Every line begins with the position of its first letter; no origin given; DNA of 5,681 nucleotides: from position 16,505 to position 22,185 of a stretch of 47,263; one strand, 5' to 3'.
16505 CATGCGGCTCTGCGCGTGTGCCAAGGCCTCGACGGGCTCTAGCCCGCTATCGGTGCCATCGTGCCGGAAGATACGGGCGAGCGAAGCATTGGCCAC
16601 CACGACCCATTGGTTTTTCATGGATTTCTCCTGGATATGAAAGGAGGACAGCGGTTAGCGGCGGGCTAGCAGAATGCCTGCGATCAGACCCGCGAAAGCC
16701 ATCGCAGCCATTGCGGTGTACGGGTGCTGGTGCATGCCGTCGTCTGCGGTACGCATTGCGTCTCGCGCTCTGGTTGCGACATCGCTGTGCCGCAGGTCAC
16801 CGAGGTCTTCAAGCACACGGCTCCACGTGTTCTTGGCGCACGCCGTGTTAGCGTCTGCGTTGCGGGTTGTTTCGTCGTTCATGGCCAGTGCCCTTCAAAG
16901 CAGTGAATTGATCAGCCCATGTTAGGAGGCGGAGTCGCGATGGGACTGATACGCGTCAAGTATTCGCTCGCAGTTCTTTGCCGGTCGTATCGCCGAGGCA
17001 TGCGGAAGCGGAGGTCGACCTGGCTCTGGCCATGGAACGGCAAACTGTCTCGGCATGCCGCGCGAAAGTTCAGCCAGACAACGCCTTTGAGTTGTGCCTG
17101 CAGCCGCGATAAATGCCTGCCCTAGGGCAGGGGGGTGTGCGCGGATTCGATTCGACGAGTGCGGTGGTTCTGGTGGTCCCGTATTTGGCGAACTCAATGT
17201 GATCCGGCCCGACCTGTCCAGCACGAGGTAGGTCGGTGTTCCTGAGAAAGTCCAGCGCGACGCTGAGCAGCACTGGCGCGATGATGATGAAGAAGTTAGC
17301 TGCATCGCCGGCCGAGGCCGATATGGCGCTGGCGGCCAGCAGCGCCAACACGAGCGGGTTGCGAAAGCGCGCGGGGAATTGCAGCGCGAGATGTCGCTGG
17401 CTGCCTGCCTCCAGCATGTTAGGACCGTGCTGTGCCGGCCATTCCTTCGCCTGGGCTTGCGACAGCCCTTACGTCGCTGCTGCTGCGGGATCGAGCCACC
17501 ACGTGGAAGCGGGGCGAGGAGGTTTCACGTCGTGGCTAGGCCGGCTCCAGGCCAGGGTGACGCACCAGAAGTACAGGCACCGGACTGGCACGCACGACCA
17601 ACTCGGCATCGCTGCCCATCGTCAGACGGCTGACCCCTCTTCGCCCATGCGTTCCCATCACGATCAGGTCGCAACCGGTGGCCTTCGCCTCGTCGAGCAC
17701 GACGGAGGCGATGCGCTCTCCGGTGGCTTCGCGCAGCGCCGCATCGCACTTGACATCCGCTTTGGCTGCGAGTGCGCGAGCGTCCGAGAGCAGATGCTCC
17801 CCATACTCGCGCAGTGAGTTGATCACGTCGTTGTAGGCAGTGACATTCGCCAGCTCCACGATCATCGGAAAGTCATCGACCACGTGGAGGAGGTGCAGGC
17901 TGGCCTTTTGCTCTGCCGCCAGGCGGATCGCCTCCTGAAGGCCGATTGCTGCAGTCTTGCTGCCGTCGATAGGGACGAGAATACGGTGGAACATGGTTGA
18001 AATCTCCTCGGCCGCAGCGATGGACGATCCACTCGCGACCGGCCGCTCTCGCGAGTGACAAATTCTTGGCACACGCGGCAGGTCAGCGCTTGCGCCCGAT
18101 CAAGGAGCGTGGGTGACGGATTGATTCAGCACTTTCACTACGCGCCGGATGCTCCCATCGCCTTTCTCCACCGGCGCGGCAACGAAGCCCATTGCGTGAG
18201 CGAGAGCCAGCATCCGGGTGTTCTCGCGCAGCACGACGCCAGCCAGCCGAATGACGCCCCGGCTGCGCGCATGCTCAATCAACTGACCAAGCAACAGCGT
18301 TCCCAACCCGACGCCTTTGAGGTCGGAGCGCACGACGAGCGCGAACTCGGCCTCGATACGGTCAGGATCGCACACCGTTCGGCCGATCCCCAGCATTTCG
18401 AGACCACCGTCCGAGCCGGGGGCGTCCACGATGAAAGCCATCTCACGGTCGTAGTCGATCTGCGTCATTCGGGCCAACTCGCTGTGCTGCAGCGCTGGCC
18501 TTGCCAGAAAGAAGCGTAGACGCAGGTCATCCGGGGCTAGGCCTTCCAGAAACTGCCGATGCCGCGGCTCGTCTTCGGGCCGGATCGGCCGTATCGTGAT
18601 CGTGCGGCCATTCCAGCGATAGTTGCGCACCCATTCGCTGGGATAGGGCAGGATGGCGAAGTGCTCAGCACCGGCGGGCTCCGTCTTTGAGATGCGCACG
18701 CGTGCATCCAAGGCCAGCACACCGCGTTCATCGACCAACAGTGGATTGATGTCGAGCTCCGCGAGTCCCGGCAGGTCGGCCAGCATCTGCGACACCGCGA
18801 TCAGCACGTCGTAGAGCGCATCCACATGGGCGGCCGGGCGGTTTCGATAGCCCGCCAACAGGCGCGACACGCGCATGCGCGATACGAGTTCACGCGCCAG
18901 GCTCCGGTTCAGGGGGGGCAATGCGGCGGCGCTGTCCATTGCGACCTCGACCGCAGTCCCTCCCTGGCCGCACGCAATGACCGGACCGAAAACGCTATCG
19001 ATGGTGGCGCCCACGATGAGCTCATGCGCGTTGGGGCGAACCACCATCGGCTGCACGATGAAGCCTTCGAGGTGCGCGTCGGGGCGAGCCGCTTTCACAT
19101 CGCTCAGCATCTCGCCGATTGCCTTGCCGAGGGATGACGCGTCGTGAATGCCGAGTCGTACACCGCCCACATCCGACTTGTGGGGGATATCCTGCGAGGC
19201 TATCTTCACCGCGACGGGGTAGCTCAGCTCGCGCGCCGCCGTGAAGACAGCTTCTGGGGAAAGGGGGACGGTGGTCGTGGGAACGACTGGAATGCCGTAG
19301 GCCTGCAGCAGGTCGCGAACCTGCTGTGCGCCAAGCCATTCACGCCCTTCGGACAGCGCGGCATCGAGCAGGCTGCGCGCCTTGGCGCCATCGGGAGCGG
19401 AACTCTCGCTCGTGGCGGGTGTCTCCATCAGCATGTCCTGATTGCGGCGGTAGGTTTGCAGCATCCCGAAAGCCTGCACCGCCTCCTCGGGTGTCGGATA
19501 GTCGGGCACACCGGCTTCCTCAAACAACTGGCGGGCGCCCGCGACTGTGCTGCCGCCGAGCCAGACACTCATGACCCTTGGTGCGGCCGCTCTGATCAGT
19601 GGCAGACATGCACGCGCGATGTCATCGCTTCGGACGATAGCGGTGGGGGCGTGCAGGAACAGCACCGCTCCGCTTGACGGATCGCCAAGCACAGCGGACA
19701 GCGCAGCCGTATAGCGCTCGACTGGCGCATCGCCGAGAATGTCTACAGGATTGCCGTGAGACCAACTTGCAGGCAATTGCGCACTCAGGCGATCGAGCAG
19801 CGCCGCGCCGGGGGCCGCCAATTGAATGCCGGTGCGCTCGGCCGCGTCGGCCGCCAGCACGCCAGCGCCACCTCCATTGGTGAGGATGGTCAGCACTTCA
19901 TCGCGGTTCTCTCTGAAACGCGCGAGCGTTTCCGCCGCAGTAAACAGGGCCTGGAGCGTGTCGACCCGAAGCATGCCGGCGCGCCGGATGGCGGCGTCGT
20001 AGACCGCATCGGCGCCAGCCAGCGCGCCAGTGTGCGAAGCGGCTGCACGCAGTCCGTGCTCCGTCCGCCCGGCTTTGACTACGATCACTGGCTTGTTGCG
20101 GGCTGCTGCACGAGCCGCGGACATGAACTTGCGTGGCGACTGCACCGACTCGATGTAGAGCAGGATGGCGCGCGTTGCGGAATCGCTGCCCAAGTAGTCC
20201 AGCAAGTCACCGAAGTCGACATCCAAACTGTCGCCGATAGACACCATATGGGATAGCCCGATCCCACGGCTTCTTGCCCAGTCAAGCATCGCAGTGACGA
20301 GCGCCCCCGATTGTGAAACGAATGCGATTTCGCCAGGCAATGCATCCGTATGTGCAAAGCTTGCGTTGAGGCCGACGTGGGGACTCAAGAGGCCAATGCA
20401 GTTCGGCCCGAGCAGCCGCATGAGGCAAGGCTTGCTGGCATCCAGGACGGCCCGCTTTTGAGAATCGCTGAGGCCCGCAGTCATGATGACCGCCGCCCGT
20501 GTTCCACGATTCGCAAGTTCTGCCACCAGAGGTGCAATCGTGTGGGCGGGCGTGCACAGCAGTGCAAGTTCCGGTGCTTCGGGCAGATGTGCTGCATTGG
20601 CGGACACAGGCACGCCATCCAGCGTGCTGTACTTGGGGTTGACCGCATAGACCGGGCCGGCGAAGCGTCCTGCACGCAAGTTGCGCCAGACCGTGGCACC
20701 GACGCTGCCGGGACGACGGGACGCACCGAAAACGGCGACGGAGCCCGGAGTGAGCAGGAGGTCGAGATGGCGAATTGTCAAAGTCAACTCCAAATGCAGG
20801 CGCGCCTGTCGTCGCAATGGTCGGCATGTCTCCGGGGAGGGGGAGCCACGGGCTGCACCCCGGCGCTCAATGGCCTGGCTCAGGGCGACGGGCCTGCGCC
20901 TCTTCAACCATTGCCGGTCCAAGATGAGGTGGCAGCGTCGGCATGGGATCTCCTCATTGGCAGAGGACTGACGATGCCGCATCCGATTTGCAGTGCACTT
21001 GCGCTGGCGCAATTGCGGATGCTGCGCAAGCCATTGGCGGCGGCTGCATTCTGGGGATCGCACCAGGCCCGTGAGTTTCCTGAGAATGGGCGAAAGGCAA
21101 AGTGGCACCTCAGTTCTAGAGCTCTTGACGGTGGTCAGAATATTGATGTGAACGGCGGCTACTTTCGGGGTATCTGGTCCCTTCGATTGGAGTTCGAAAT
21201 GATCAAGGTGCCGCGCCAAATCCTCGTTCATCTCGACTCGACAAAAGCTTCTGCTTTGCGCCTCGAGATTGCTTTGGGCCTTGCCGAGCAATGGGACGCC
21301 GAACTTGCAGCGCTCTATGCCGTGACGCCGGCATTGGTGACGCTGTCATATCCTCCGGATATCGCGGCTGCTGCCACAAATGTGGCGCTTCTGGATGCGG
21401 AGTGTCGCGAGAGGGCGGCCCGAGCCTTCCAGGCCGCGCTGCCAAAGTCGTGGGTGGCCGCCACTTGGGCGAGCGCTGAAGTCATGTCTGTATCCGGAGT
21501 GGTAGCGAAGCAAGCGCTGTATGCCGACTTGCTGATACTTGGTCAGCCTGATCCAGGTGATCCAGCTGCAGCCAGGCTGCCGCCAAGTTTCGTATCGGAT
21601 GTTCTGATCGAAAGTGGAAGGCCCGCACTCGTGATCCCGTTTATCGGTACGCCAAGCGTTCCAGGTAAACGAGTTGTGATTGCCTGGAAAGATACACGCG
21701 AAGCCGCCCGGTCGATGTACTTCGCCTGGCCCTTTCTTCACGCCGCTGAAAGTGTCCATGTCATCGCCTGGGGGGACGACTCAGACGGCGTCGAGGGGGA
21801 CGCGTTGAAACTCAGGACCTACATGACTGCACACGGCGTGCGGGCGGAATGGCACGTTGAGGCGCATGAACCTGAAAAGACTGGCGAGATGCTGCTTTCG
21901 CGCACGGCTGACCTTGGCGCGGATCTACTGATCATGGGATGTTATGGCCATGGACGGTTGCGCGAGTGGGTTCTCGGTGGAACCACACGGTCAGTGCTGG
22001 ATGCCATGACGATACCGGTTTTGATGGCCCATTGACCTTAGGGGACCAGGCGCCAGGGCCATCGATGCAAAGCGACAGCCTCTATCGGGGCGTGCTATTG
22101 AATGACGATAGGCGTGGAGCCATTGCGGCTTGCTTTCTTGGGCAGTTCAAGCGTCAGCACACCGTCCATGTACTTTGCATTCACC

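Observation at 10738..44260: A 33.5-kb lower-GC island at tRNA-Lys carries a complete hypoxia/dormancy-type stress regulon (lxa-like, DosR-like) and no mobility genes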

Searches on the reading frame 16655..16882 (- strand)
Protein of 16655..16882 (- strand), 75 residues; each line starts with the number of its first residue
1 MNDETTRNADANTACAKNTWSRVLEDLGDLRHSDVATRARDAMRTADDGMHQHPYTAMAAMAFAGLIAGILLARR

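Call 6: search_protein_families(library=pfam, proteins=[window:16655-16882:-])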
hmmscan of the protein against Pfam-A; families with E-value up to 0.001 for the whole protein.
window:16655-16882:- (75 aa): 1 family
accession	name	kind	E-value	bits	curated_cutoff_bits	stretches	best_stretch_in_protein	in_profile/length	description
PF19029.5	DUF883_C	-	2.8e-06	27.3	27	1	46-75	1-30/30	DUF883 C-terminal glycine zipper region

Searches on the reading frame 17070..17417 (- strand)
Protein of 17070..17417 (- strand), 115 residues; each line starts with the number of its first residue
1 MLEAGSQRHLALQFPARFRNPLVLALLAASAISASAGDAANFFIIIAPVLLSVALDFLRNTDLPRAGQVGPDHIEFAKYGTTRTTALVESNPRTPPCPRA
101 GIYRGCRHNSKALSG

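Call 6: search_protein_families(library=pfam, proteins=[window:17070-17417:-])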
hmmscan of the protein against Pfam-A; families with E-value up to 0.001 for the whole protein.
window:17070-17417:- (115 aa): 0 families

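Call 16: search_protein_families(library=pfam, proteins=[window:17070-17417:-], max_evalue=0.01)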
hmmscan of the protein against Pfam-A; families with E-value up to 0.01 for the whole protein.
window:17070-17417:- (115 aa): 0 families

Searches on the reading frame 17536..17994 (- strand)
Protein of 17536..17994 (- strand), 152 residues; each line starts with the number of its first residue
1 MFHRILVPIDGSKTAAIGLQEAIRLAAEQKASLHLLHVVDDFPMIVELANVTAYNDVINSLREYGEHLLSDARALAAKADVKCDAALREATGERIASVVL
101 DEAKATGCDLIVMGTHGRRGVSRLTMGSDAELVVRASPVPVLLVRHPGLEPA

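Call 6: search_protein_families(library=pfam, proteins=[window:17536-17994:-])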
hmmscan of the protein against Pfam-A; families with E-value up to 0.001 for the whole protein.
window:17536-17994:- (152 aa): 1 family
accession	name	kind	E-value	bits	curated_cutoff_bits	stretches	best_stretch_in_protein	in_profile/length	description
PF00582.32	Usp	-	1.5e-28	100.5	24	1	1-145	1-141/141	Universal stress protein family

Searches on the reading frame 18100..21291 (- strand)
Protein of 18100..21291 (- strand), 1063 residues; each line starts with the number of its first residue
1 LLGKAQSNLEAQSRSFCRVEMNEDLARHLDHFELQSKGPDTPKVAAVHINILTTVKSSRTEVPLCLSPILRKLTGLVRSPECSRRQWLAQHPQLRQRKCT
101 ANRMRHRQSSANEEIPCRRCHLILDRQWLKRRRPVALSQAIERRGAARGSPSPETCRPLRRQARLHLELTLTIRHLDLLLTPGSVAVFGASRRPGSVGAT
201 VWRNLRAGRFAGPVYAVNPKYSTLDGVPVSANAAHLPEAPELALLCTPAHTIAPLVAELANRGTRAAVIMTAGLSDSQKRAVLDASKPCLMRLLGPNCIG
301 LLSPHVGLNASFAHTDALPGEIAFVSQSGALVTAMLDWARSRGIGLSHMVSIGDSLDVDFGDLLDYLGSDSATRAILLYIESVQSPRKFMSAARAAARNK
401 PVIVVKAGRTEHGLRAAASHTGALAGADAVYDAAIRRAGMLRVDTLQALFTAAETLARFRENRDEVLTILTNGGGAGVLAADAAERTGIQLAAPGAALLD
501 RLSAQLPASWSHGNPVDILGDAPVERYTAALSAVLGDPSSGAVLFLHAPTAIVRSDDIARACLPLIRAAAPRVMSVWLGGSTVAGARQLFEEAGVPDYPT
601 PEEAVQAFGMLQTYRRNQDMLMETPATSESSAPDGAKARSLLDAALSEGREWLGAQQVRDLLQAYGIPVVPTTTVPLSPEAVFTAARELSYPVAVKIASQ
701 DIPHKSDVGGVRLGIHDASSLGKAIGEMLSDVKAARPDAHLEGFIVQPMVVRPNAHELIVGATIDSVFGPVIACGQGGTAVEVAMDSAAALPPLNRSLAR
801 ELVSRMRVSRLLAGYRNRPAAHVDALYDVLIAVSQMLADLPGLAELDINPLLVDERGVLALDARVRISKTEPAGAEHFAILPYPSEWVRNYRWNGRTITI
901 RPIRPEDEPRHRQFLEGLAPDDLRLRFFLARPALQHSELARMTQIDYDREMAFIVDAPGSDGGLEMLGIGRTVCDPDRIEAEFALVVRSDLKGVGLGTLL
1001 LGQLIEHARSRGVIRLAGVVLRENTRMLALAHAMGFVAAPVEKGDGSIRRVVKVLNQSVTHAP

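Call 6: search_protein_families(library=pfam, proteins=[window:18100-21291:-])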
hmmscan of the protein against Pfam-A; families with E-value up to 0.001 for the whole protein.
window:18100-21291:- (1063 aa): 8 families
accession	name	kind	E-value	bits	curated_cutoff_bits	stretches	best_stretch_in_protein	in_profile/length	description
PF13549.11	ATP-grasp_5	-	6.1e-81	271.4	27.6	1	645-867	2-221/221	ATP-grasp domain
PF13607.11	Succ_CoA_lig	-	2.5e-60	202.6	27.4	1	319-456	1-138/138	Succinyl-CoA ligase like flavodoxin domain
PF13380.12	CoA_binding_2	-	1.6e-21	77.3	22.8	1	184-302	2-114/116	CoA binding domain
PF19045.5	Ligase_CoA_2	-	2.9e-07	31.1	23.7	1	468-556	2-90/162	Ligase-CoA domain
PF00583.31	Acetyltransf_1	-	3.9e-07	30.8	20.7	1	979-1036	59-116/116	Acetyltransferase (GNAT) family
PF02629.25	CoA_binding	-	5.1e-07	30.8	22.3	1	183-273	4-97/97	CoA binding domain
PF13302.13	Acetyltransf_3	-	1.5e-05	26.2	25.4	1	898-1037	2-138/138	Acetyltransferase (GNAT) domain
PF24948.1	Citrate_synth_N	-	0.00082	19.2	83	0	730-870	90-223/232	ATP-citrate synthase ATP-grasp domain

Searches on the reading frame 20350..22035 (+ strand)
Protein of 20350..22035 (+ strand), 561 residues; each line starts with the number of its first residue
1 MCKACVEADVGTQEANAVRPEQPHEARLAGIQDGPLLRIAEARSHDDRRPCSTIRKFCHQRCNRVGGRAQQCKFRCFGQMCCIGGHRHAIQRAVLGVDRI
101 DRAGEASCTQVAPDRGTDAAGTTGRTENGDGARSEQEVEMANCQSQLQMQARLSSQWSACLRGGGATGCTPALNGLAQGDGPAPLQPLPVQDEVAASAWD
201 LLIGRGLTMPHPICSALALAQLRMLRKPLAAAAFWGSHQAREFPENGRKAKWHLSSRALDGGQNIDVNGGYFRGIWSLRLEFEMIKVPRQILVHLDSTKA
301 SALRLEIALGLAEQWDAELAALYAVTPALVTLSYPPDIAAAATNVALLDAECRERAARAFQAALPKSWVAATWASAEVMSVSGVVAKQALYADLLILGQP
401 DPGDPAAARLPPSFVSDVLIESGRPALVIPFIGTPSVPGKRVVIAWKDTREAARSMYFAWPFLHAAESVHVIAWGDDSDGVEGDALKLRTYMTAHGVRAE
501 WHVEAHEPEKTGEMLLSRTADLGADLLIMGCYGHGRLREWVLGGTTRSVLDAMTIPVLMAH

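Call 16: search_protein_families(library=pfam, proteins=[window:20350-22035:+], max_evalue=0.01)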
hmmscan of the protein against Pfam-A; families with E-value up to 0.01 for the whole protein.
window:20350-22035:+ (561 aa): 1 family
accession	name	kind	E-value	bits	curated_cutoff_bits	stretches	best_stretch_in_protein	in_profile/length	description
PF00582.32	Usp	-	4.2e-11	44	24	1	490-560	73-140/141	Universal stress protein family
